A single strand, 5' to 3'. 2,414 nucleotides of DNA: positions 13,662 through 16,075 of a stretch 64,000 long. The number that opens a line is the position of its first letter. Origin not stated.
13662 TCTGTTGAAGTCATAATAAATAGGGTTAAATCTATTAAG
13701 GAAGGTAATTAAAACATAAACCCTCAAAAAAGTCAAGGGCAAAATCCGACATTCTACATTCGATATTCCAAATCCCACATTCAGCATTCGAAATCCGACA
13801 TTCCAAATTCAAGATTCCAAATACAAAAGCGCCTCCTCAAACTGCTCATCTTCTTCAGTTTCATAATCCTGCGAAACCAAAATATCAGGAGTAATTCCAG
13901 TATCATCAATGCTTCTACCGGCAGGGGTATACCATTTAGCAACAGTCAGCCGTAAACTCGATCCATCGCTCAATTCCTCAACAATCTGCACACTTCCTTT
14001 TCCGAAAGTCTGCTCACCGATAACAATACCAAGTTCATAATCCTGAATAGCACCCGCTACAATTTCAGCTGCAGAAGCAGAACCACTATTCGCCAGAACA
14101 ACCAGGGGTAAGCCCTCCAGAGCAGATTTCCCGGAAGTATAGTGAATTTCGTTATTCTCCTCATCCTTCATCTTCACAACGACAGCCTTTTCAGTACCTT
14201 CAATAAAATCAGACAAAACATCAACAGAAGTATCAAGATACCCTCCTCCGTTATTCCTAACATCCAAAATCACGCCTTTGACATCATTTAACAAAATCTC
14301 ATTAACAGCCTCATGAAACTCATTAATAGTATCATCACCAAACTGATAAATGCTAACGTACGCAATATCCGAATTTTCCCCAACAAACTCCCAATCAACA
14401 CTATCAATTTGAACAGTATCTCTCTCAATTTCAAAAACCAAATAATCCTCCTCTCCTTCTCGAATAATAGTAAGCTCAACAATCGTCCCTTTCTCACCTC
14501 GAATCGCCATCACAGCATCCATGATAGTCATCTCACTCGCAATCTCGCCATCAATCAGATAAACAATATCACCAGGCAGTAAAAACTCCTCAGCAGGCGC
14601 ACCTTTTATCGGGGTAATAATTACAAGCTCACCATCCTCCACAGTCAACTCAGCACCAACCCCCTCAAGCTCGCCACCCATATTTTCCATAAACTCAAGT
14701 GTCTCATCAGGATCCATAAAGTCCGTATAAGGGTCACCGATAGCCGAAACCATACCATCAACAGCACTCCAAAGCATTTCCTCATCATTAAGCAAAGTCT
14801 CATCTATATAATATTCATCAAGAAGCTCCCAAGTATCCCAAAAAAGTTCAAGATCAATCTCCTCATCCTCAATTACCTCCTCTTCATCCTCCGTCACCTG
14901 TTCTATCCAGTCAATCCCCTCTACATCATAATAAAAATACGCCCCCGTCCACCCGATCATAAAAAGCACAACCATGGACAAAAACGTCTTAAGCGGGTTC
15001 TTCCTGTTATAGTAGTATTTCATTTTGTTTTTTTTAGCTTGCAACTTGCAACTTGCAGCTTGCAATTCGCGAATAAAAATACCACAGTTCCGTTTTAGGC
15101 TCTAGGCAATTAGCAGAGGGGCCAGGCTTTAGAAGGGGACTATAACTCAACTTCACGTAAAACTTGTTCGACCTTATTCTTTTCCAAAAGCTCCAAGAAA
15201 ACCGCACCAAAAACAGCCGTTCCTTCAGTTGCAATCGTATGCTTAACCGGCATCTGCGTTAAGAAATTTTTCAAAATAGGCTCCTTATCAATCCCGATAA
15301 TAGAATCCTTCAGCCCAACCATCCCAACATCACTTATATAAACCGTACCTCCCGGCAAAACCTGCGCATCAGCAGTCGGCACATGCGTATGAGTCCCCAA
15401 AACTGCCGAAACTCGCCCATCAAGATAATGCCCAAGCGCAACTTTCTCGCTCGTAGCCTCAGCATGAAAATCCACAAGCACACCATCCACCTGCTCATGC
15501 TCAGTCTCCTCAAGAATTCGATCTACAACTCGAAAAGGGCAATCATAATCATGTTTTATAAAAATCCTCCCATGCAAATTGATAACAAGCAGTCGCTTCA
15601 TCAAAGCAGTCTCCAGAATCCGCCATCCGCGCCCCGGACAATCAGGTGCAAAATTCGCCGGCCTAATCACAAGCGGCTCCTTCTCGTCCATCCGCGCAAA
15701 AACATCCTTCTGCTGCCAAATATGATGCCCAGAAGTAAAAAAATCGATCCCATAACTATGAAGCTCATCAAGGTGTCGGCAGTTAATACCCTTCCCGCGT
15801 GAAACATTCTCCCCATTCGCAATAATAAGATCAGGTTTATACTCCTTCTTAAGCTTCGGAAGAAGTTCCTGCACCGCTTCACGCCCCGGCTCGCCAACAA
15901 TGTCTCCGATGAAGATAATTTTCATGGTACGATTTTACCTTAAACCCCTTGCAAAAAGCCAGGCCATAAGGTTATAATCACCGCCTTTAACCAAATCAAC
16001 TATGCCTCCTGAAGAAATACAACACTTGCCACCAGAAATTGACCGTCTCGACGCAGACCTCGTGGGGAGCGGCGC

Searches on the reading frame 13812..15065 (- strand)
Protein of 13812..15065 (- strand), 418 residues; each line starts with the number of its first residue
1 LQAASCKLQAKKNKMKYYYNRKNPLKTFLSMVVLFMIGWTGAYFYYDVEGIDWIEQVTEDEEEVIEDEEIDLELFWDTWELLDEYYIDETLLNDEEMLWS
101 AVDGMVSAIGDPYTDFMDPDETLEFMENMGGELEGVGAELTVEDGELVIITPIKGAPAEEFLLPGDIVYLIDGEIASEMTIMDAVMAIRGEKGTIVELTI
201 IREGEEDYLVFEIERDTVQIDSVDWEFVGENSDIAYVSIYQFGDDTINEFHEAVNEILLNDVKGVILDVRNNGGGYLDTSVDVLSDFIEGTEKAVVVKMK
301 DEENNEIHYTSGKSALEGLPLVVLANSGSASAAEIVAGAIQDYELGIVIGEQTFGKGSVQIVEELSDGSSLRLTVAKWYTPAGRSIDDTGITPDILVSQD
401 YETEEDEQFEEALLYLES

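Call 17: search_protein_families(library=pfam, proteins=[window:13812-15065:-], max_evalue=0.01)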
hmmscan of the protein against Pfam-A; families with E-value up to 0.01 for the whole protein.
window:13812-15065:- (418 aa): 5 families
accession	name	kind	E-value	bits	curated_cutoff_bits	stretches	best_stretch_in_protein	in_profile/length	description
PF03572.23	Peptidase_S41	-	8.7e-51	172.2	24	1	233-397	1-165/165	Peptidase family S41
PF22694.1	CtpB_N-like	-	3.3e-07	31.1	27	1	36-119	2-83/85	Activating protease CtpB N-terminal domain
PF13180.12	PDZ_2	-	1.7e-06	28.7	27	1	137-208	4-75/80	PDZ domain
PF00595.29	PDZ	-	7.9e-06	26.6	23.2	1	132-200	8-80/81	PDZ domain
PF17820.7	PDZ_6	-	7.8e-05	22.8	27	1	149-202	2-54/54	PDZ domain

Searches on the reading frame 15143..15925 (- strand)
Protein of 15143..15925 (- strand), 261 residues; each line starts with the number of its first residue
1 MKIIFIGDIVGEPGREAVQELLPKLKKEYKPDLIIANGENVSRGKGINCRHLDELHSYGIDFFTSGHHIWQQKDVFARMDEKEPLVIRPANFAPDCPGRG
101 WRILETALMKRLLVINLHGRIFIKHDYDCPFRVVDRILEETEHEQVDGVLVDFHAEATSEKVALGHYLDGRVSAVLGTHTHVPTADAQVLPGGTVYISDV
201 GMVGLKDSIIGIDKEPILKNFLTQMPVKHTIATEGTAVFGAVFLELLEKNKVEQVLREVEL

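Call 67: search_protein_families(library=pfam, proteins=[window:15143-15925:-], max_evalue=0.0001)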
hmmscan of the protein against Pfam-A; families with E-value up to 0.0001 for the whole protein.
window:15143-15925:- (261 aa): 2 families
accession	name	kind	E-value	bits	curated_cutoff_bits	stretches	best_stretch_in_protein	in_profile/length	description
PF13277.11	YmdB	-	2.8e-98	328.6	27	1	4-254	1-249/253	YmdB-like protein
PF00149.33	Metallophos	-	3.3e-11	44.4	21.5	1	1-183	1-191/191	Calcineurin-like phosphoesterase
